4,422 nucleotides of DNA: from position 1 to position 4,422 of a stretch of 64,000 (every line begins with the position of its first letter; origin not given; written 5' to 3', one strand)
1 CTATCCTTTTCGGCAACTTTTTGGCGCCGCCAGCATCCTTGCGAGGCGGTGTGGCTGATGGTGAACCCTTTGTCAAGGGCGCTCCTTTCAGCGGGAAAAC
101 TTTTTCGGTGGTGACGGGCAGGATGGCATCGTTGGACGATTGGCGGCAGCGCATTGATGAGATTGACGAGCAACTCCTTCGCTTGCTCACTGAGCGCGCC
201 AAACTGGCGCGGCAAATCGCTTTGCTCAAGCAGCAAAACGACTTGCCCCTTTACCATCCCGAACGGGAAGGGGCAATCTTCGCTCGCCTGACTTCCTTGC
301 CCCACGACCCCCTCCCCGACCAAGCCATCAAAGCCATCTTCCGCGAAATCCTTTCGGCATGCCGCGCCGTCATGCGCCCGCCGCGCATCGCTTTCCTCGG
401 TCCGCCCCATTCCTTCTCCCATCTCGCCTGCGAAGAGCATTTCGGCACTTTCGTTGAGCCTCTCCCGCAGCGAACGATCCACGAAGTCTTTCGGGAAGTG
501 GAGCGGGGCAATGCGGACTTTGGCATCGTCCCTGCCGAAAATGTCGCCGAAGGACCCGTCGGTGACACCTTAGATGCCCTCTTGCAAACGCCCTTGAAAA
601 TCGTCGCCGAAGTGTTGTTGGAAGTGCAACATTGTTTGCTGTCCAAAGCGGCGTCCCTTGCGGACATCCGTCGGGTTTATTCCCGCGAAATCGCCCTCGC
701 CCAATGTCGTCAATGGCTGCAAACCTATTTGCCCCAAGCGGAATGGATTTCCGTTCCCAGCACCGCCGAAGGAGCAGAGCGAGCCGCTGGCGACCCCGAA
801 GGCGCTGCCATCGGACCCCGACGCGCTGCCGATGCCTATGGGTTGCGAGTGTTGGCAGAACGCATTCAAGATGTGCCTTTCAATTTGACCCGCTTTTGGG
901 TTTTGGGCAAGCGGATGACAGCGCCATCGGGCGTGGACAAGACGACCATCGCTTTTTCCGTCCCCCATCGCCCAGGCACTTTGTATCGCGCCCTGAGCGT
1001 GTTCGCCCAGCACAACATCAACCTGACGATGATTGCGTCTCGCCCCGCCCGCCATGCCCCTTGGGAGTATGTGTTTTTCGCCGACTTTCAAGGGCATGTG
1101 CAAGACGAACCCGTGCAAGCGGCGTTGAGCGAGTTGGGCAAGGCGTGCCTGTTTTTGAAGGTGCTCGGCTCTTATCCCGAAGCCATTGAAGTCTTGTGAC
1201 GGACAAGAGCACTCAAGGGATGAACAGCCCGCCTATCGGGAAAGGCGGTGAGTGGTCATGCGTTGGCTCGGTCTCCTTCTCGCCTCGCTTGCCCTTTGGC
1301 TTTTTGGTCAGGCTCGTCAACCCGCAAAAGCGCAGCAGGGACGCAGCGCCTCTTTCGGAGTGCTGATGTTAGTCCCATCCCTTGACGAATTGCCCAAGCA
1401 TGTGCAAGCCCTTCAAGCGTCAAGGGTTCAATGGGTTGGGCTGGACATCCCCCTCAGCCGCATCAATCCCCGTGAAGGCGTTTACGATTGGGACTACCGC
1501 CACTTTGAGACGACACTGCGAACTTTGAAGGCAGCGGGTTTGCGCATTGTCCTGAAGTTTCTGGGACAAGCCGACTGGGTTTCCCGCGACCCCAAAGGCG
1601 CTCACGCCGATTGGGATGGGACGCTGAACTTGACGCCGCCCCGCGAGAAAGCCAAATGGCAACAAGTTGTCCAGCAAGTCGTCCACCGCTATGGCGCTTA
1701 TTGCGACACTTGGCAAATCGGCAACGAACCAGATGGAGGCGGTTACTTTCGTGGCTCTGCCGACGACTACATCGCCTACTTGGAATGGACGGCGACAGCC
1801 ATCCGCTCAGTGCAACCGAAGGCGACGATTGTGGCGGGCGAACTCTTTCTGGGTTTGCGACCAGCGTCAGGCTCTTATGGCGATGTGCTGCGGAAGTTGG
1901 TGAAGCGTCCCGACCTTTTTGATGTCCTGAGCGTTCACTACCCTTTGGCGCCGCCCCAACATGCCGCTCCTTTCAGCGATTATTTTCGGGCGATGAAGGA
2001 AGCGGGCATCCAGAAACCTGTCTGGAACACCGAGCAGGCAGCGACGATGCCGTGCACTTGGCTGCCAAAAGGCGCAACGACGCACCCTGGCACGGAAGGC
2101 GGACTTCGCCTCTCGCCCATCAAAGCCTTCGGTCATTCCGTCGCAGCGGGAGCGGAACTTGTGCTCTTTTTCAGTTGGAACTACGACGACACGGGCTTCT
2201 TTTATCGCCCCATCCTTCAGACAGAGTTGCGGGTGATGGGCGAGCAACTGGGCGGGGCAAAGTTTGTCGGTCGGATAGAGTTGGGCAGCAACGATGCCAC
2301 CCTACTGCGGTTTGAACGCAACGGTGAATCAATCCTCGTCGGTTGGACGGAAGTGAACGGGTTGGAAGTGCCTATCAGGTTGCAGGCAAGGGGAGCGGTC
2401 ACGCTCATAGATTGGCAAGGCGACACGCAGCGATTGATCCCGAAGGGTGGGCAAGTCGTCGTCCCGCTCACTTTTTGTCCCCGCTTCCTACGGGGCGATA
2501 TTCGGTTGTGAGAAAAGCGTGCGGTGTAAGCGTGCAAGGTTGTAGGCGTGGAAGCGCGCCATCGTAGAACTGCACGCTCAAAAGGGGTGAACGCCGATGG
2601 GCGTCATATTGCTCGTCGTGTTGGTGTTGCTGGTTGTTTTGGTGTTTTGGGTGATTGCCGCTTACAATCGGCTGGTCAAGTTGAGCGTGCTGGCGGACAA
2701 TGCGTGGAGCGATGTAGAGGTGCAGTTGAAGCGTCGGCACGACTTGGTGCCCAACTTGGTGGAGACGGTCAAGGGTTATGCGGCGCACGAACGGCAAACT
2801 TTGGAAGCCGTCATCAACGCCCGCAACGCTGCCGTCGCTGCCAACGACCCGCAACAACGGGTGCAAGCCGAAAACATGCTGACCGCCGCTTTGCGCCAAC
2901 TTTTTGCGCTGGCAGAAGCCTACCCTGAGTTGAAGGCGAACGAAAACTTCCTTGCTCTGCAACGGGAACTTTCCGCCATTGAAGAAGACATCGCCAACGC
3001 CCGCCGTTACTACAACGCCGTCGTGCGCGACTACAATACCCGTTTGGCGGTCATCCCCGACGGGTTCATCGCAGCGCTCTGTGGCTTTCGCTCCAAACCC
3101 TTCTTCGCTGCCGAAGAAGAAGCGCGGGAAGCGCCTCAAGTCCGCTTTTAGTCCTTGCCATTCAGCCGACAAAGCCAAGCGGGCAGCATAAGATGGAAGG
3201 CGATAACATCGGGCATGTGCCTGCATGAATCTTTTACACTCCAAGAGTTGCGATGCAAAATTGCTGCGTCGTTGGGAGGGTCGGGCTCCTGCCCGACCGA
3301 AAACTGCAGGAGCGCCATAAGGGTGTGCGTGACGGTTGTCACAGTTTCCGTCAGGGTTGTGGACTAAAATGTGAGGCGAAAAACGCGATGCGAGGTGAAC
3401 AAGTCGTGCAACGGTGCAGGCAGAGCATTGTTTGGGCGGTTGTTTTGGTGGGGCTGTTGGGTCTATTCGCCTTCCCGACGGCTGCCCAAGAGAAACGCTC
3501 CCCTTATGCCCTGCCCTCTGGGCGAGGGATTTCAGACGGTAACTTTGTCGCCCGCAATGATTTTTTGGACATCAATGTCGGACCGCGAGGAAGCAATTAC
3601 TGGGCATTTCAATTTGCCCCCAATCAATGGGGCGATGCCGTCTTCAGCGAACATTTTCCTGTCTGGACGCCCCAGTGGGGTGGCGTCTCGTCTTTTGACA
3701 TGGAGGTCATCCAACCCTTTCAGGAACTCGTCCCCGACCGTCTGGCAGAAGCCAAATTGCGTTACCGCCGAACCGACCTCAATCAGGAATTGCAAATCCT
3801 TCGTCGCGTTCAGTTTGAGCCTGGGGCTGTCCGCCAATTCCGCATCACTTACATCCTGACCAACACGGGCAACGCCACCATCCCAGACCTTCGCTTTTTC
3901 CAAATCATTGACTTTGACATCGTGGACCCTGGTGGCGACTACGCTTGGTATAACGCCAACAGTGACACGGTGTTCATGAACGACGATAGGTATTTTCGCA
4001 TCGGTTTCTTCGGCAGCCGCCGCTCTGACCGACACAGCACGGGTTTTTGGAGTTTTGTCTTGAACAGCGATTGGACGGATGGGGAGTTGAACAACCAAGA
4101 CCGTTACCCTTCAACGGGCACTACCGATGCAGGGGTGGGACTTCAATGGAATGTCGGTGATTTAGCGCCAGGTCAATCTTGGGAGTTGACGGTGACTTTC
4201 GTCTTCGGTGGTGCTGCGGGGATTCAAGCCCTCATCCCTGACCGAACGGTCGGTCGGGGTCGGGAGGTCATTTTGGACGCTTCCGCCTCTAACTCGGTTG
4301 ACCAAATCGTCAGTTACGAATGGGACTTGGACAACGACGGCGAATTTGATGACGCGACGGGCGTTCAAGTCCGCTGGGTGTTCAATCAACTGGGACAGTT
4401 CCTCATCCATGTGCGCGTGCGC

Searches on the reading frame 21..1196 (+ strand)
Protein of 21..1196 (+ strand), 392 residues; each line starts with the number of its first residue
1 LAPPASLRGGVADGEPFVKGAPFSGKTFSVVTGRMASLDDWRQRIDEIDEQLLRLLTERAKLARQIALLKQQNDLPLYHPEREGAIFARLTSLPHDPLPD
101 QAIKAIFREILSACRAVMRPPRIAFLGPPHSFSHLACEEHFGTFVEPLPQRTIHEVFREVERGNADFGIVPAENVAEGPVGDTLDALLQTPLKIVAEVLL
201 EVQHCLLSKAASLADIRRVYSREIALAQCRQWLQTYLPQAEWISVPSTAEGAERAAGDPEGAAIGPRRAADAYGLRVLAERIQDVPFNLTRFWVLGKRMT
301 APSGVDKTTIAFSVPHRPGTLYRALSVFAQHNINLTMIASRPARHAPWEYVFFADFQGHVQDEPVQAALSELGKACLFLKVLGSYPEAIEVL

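Call 12: search_protein_families(library=pfam, proteins=[window:21-1196:+], max_evalue=0.001)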
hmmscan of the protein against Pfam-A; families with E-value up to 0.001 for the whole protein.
window:21-1196:+ (392 aa): 3 families
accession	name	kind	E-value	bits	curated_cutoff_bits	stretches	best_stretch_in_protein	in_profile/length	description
PF00800.23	PDT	-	3.3e-61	206.7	25.2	1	123-299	1-180/181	Prephenate dehydratase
PF01817.26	CM_2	-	8.1e-24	84.1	27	1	41-117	1-78/80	Chorismate mutase type II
PF01842.31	ACT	-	6.7e-12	45.4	27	1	308-372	1-64/66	ACT domain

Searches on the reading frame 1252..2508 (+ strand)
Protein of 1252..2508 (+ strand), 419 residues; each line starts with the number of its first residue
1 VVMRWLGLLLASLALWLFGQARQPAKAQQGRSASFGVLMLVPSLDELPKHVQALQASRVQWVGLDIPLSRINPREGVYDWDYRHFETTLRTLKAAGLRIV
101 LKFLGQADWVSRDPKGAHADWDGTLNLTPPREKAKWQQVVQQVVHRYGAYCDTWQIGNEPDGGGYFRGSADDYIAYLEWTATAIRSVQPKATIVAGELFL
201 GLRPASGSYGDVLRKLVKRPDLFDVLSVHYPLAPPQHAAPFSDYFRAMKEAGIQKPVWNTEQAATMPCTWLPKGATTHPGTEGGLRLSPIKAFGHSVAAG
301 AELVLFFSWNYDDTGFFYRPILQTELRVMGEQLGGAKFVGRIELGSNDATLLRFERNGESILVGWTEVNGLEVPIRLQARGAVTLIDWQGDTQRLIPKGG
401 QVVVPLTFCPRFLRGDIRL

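Call 12: search_protein_families(library=pfam, proteins=[window:1252-2508:+], max_evalue=0.001)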
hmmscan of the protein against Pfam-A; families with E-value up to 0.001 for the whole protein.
window:1252-2508:+ (419 aa): 2 families
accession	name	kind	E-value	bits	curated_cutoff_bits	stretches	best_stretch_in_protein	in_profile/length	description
PF02449.21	Glyco_hydro_42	-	7.2e-07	29.3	21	0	236-311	275-339/376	Beta-galactosidase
PF01229.23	Glyco_hydro_39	-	0.00012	21.5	26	1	124-190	115-190/472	Glycosyl hydrolases family 39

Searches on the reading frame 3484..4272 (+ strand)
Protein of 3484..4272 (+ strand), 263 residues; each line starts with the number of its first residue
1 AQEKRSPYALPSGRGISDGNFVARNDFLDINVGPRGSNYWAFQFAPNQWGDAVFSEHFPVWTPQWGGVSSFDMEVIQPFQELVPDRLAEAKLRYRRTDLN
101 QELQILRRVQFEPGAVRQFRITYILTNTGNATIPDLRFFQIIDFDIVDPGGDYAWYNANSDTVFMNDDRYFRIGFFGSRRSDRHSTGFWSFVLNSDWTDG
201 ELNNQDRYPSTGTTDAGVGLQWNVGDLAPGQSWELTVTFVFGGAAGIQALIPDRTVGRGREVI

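Call 82: search_solved_structures(query=window:3484-4272:+, max_evalue=1)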
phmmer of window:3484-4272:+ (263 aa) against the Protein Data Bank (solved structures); distinct sequences matched with E-value up to 1: 1.
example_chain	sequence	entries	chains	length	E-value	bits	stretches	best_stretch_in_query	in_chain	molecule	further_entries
4g6u_A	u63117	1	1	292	0.88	12.1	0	162-235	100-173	EC869 CdiA-CT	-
